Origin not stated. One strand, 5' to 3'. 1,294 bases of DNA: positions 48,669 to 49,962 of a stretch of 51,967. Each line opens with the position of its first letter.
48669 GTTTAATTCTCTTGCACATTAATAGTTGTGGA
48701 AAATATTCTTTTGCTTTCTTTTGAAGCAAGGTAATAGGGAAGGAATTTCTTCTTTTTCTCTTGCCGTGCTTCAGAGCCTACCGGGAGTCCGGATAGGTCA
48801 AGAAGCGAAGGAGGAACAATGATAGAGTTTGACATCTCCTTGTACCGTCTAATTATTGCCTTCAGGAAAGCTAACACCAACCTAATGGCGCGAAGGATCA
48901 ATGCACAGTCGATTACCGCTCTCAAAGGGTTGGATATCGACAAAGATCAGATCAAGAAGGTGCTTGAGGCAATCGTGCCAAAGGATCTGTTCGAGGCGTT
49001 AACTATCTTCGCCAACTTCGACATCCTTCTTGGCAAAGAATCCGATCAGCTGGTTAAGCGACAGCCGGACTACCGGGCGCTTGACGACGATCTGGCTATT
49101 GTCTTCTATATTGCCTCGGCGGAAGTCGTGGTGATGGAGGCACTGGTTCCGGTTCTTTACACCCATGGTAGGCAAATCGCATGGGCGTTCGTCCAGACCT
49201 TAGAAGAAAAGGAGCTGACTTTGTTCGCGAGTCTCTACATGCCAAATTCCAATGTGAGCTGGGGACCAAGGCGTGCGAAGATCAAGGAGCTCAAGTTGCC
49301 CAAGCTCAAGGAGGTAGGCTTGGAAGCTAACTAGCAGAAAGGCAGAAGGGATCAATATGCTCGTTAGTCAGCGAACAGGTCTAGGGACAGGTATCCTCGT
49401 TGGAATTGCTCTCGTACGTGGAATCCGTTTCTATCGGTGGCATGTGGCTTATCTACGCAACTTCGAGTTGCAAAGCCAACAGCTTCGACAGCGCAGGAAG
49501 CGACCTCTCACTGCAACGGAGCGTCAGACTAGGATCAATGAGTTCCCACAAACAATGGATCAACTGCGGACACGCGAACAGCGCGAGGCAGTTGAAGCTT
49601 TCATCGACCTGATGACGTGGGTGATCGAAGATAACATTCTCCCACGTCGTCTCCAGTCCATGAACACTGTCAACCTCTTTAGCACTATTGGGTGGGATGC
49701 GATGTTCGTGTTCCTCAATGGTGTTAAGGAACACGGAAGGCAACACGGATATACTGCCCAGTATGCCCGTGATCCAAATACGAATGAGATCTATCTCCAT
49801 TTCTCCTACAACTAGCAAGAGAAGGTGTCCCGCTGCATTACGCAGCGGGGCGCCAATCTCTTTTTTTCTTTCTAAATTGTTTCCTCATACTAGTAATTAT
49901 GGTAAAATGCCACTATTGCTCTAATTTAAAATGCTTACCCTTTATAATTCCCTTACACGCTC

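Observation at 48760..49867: Compositionally foreign two-gene cassette of unknown function between a host hypothetical gene and cysS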

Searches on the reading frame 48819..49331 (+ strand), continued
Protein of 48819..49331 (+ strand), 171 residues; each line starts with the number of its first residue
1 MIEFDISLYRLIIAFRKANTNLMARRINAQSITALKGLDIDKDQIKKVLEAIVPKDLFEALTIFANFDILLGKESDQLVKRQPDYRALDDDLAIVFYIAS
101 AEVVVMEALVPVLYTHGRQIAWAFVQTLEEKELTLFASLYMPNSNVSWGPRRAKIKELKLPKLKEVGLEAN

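Call 102: search_protein_families(library=phrogs, proteins=[L092:2951-3316:+, L092:3566-3808:+, L092:4236-4541:+, L092:6077-6307:+, L092:6533-6847:+, L092:6847-7062:+, L092:7715-7924:+, L092:7976-8476:+, L101:3309-4262:+, L100:789-1274:+], max_evalue=0.01)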
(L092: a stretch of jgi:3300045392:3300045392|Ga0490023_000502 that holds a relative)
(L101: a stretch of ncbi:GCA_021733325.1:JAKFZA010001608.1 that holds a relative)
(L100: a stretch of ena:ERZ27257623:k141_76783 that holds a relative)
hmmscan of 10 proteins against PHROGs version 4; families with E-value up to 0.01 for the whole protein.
L092:2951-3316:+ (122 aa): 0 families

L092:3566-3808:+ (81 aa): 0 families

L092:4236-4541:+ (102 aa): 0 families

L092:6077-6307:+ (77 aa): 0 families

L092:6533-6847:+ (105 aa): 0 families

L092:6847-7062:+ (72 aa): 0 families

L092:7715-7924:+ (70 aa): 1 family
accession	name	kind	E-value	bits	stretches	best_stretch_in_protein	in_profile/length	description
phrog_13972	-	DNA, RNA and nucleotide metabolism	0.00017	22.7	1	30-61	37-71/75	DNA ligase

L092:7976-8476:+ (167 aa): 0 families

L101:3309-4262:+ (318 aa): 0 families

L100:789-1274:+ (162 aa): 0 families

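Call 103: search_protein_families(library=padloc, proteins=[L092:2951-3316:+, L092:3566-3808:+, L092:4236-4541:+, L092:6077-6307:+, L092:6533-6847:+, L092:6847-7062:+, L092:7715-7924:+, L092:7976-8476:+, L101:3309-4262:+, L100:789-1274:+], max_evalue=0.01)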
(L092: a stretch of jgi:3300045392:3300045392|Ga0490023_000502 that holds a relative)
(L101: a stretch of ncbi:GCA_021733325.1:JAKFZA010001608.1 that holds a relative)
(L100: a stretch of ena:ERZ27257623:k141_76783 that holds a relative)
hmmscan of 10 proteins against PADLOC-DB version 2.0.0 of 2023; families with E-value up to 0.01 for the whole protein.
L092:2951-3316:+ (122 aa): 0 families

L092:3566-3808:+ (81 aa): 0 families

L092:4236-4541:+ (102 aa): 0 families

L092:6077-6307:+ (77 aa): 0 families

L092:6533-6847:+ (105 aa): 0 families

L092:6847-7062:+ (72 aa): 0 families

L092:7715-7924:+ (70 aa): 0 families

L092:7976-8476:+ (167 aa): 0 families

L101:3309-4262:+ (318 aa): 0 families

L100:789-1274:+ (162 aa): 0 families

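Call 104: search_protein_families(library=ncbifam, proteins=[window:48819-49331:+, L004:1472-1735:+, L002:6847-7035:+], max_evalue=0.01)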
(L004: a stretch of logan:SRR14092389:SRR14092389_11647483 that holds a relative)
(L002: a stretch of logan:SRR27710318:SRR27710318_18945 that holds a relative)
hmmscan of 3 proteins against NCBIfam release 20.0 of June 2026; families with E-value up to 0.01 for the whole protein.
window:48819-49331:+ (171 aa): 0 families

L004:1472-1735:+ (88 aa): 0 families

L002:6847-7035:+ (63 aa): 0 families

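Call 109: list_cluster_members(proteins=[L098:1755-2156:+, P0011, P0007])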
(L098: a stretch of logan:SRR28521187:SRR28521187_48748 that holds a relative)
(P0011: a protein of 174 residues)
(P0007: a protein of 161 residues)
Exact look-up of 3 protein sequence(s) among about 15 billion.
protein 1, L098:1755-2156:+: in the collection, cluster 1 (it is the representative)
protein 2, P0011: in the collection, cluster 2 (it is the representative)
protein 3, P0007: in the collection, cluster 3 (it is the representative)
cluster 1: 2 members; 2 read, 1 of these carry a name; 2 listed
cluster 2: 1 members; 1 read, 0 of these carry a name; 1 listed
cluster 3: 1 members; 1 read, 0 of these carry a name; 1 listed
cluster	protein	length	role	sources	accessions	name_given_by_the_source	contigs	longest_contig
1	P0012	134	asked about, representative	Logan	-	-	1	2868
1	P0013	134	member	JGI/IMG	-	putative membrane protein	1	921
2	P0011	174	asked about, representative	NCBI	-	-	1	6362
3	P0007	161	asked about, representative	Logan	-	-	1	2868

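Call 115: search_protein_families(library=pfam, proteins=[L004:1472-1735:+, L002:6847-7035:+, L092:3566-3808:+], max_evalue=0.01)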
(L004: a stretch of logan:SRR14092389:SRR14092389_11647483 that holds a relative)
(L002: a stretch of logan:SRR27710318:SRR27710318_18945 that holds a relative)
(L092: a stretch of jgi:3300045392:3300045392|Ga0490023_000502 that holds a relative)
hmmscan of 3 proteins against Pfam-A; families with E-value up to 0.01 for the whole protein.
L004:1472-1735:+ (88 aa): 0 families

L002:6847-7035:+ (63 aa): 1 family
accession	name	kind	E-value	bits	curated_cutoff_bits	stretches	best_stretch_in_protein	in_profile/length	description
PF12773.13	DZR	-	0.001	19.6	27.3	1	10-43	6-38/45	Double zinc ribbon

L092:3566-3808:+ (81 aa): 0 families

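Call 124: fold_search(model_id=the predicted structure, library=pdb)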
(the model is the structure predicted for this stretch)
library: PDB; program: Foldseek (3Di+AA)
matches with E <= 10: 11; with E <= 0.001: 0
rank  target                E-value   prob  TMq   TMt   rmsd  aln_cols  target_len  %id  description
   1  7uy4_B                4.3e+00  0.04  0.15  0.11  12.2       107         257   15  Aminoglycoside-modifying enzyme ANT-3,9 in complex with spectinomycin and AMP-PNP (released 2023-05-10)
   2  8va9_A                5.0e+00  0.03  0.17  0.14  16.0       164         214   13  Crystal structure of FeII/MnII CtCADD from Chlamydia trachomatis (released 2024-11-06)
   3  6zma_B                5.3e+00  0.03  0.14  0.13  15.6       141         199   12  Structure of the tRNA-Monooxygenase enzyme MiaE frozen under 140 bar of krypton using the soak and freeze methodology (released 2020-09-02)
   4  1q9c_C                6.8e+00  0.11  0.25  0.26   6.2        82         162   10  Crystal Structure of the Histone domain of Son of Sevenless (released 2003-12-09)
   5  9k7w_E                8.8e+00  0.04  0.19  0.28   6.3        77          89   16  Crystal structure of designed nickel-induced homotrimer C3-Ni1-HH*3-18 (released 2025-10-29)
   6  6ar7_A                8.8e+00  0.03  0.20  0.18  15.6       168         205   14  Crystal structure of a putative uncharacterized protein from Burkholderia thailandensis (released 2017-09-20)
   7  2b6c_B                8.8e+00  0.02  0.16  0.13  15.9       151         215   19  Predicted DNA alkylation repair enzyme from Enterococcus faecalis. (released 2005-11-15)
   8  2jo7_MODEL_1_A        9.3e+00  0.02  0.20  0.17  14.7       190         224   14  Solution structure of the adhesion protein Bd37 from Babesia divergens (released 2007-12-11)
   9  7xyx_B                9.3e+00  0.02  0.17  0.13  15.0       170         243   14  Crystal structure of ZYG11B bound to CFLH degron (released 2022-12-21)
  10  3tjm                  9.3e+00  0.01  0.11  0.08  15.0       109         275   15  Crystal Structure of the Human Fatty Acid Synthase Thioesterase Domain with an Activate Site-Specific Polyunsaturated Fa (released 2011-09-28)
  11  2nw7_D                9.8e+00  0.02  0.14  0.10  13.2        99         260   10  Crystal Structure of Tryptophan 2,3-dioxygenase (TDO) from Xanthomonas campestris in complex with ferric heme. Northea (released 2006-12-19)

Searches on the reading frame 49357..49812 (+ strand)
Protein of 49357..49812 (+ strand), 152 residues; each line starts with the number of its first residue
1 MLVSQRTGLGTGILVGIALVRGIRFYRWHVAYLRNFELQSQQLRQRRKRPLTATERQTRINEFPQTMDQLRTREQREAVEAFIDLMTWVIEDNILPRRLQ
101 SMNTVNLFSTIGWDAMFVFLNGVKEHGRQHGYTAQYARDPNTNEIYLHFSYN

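Call 7: search_protein_families(library=pfam, proteins=[window:49357-49812:+], max_evalue=1)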
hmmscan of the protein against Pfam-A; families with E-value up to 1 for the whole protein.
window:49357-49812:+ (152 aa): 0 families

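Call 8: search_protein_families(library=phrogs, proteins=[window:49357-49812:+], max_evalue=1)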
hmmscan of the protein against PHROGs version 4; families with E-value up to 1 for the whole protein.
window:49357-49812:+ (152 aa): 2 families
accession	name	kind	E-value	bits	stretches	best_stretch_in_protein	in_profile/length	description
phrog_4857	-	unknown function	0.11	12.9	1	41-116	138-213/221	-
phrog_34989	-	unknown function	0.15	13.2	1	26-88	93-155/178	-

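Call 9: search_protein_families(library=padloc, proteins=[window:49357-49812:+], max_evalue=1)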
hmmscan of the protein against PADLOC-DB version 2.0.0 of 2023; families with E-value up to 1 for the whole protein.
window:49357-49812:+ (152 aa): 0 families

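Call 14: find_homologous_proteins(query=window:49357-49812:+, max_evalue=0.01)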
Query window:49357-49812:+ (152 aa): 1 proteins with E <= 0.01 among 13 candidates.
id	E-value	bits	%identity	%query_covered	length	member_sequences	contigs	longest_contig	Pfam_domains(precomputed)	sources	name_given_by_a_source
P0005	1.2e-96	339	100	100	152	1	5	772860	-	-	-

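Call 18: find_encoding_contigs(protein=P0005, flank=10000, max_places=10)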
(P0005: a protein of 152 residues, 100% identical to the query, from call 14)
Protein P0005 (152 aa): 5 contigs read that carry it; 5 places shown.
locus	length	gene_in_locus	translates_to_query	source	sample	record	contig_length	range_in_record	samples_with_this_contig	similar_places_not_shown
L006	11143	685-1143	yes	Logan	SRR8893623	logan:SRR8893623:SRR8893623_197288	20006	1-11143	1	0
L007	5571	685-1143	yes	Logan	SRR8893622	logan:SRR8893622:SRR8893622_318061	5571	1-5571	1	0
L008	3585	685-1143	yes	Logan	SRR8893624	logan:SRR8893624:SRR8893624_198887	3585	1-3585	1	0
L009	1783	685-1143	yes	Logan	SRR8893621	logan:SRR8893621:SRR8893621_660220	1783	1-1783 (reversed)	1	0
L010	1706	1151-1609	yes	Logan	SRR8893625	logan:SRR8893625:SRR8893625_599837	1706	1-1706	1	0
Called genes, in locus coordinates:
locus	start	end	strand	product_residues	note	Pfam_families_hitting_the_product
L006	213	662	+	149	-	-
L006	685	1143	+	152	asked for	-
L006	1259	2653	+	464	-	PF01406:tRNA-synt_1e, PF00133:tRNA-synt_1 (faint), PF01921:tRNA-synt_1f (faint), PF09334:tRNA-synt_1g (faint), PF09190:DALR_2 (faint)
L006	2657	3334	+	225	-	PF01255:Prenyltransf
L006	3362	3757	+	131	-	-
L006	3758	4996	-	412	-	PF05977:MFS_3, PF07690:MFS_1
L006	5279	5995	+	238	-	PF08713:DNA_alkylation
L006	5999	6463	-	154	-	PF00293:NUDIX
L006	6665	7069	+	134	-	PF00293:NUDIX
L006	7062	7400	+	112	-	PF04993:TfoX_N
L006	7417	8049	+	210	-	PF18920:DUF5671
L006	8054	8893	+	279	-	-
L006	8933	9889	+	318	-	PF17773:UPF0176_N, PF00581:Rhodanese, PF12368:Rhodanese_C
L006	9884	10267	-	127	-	-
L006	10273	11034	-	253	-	-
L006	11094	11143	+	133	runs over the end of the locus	PF01641:SelR, PF24046:At4g08330 (faint)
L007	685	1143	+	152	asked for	-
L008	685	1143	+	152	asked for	-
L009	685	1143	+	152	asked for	-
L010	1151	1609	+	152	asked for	-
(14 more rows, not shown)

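Call 54: predict_structure(protein=window:49357-49812:+)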
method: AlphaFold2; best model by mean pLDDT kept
length: 152 residues; sequences in the alignment: 1
mean_pLDDT: 56.9   pTM: 0.51
mean pLDDT of the five models: 56.9, 55.1, 50.2, 48.8, 45.8
residues with pLDDT >= 90: 0; 70-90: 14; 50-70: 98; < 50: 40
segments of 3 or more residues with pLDDT < 50: 1-23, 30-46
pLDDT, mean of each block of 10 residues (from residue 1): 35 35 51 43 48 65 61 68 66 59 59 61 65 71 67 62
secondary structure, 60 per line:
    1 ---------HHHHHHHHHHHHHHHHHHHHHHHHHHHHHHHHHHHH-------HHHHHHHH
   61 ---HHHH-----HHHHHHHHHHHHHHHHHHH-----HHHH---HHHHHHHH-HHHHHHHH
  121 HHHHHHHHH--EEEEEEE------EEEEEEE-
elements in order: H10-45 H53-60 H64-67 H73-91 H97-100 H104-111 H113-129 E132-138 E145-151

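Call 86: fold_search(model_id=the predicted structure, library=pdb)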
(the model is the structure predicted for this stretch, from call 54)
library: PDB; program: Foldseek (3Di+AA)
matches with E <= 10: 177; with E <= 0.001: 0
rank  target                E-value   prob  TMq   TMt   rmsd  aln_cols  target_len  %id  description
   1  2v79_B                4.4e-01  0.14  0.18  0.23  14.0        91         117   15  Crystal Structure of the N-terminal domain of DnaD from Bacillus Subtilis (released 2008-01-15)
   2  1qv9_A                1.1e+00  0.10  0.16  0.10  10.6        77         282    9  Coenzyme F420-dependent methylenetetrahydromethanopterin dehydrogenase (Mtd) from Methanopyrus kandleri: A methanogeni (released 2003-11-11)
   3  7w41                  1.1e+00  0.09  0.19  0.08  13.5        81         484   10  Crystal Structure of Human Gastrin Releasing Peptide Receptor in complex with the antagonist PD176252 (released 2023-02-22)
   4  2v79_A                1.1e+00  0.08  0.16  0.20  14.6        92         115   11  Crystal Structure of the N-terminal domain of DnaD from Bacillus Subtilis (released 2008-01-15)
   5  9n6v_SY               1.3e+00  0.04  0.18  0.13  23.4       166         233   12  SSU processome maturation and disassembly, State A (released 2025-11-05)
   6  5cvv_A                1.5e+00  0.07  0.17  0.09  14.2       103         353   14  coniferyl alcohol bound monolignol 4-O-methyltransferase 9 (released 2015-09-16)
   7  8xgr_R                1.6e+00  0.06  0.19  0.12  12.8        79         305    5  ETB-eGt complex bound to endothelin-1 (released 2024-04-03)
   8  8x0c_A                1.7e+00  0.08  0.18  0.06  11.5        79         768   16  Human FL Metabotropic glutamate receptor 5, mGlu5-5M with quisqualate and VU0424465, conformer 1 (released 2024-11-06)
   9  9a5c_B                1.7e+00  0.06  0.17  0.12  14.2        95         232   13  Integrative model of GLPD-DNAD by crosslinking MS and deep learning (released 2024-09-18)
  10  8fcr_G                1.7e+00  0.03  0.16  0.08  34.6       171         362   10  Cryo-EM structure of p97:UBXD1 H4-bound state (released 2023-06-21)
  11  8b6h_DC               1.8e+00  0.04  0.18  0.06  24.1       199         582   11  Cryo-EM structure of cytochrome c oxidase dimer (complex IV) from respiratory supercomplex of Tetrahymena thermophila (released 2023-03-29)
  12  7rmw_C                2.1e+00  0.11  0.22  0.14  10.8        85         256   13  Crystal structure of B. subtilis PurR bound to ppGpp (released 2021-12-22)
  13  6kf4_G                2.1e+00  0.05  0.16  0.15   7.9        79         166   16  Cryo-EM structure of Thermococcus kodakarensis RNA polymerase (released 2020-07-01)
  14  8iy5_R                2.1e+00  0.05  0.18  0.11  13.0        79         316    5  ETB-Gi complex bound to endothelin-1 (released 2023-08-16)
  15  7uiv_C                2.2e+00  0.07  0.18  0.06  12.6        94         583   14  ClpAP complex bound to ClpS N-terminal extension, class IIa (released 2022-11-09)
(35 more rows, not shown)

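Call 97: search_dna_similar(query=window:49357-49812:+, collection=phages, mode=protein, max_evalue=0.01)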
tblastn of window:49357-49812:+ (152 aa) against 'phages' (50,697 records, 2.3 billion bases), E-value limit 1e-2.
No match.

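Call 99: search_dna_similar(query=window:49357-49812:+, collection=plasmids, mode=protein, max_evalue=0.01)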
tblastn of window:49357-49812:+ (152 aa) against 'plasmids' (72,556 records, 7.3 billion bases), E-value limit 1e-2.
No match.

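Call 104: search_protein_families(library=ncbifam, proteins=[window:49357-49812:+], max_evalue=0.01)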
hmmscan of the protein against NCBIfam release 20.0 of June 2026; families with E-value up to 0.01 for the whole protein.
window:49357-49812:+ (152 aa): 1 family
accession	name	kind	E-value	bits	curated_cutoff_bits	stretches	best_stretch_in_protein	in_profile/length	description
NF008312.0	PRK11100.1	equivalog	0.0014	17.6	356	1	6-87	183-264/477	two-component system sensor histidine kinase CreC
